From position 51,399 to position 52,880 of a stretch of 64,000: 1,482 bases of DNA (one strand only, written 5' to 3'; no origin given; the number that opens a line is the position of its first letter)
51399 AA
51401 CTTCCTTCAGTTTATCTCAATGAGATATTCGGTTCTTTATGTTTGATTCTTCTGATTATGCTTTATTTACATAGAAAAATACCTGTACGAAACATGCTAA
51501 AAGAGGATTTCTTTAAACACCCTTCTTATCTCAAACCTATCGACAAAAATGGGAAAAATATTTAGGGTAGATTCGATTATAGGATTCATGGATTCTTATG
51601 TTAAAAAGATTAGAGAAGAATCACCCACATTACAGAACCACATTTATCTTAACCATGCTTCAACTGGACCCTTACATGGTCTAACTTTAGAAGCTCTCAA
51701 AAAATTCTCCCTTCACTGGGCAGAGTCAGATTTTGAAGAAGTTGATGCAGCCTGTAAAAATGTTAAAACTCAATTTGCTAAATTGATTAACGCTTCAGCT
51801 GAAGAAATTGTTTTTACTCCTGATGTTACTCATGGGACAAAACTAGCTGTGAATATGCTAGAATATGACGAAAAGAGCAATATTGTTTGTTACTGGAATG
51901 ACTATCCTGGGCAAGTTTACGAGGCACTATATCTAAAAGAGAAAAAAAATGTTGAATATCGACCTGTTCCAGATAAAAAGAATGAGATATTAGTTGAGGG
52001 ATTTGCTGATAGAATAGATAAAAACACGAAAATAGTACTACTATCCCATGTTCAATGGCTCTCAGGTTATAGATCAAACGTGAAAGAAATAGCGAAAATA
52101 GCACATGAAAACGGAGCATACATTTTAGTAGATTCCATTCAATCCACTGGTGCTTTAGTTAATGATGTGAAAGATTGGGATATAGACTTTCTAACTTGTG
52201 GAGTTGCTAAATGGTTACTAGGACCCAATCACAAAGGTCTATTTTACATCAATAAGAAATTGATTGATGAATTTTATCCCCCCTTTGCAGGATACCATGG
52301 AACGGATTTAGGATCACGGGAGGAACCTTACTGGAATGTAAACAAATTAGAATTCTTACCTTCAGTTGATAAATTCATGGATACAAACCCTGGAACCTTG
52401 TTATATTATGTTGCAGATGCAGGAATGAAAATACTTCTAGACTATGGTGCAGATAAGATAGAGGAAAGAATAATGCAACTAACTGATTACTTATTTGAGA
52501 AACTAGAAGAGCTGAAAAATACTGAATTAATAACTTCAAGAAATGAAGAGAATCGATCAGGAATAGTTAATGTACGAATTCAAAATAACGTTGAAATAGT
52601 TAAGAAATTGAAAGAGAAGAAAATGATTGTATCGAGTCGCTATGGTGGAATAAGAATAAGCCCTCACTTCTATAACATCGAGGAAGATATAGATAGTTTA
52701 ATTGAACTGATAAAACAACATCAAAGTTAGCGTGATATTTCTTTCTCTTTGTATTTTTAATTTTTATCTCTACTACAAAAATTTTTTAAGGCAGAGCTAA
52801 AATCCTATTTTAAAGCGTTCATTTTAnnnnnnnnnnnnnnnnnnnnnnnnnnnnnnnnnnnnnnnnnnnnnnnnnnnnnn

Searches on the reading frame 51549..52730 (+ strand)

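Call 56: search_protein_families(library=pfam, proteins=[window:51549-52730:+], max_evalue=0.00001)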
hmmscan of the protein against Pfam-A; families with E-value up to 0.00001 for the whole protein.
window:51549-52730:+ (393 aa): 2 families
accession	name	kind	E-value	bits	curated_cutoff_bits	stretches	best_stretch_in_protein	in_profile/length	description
PF00266.25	Aminotran_5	-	3.4e-40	138.6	21.5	1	32-383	1-370/371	Aminotransferase class-V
PF22580.2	KYNU_C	-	7.6e-09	35.9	27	1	304-386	1-88/90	Kynureninase C-terminal domain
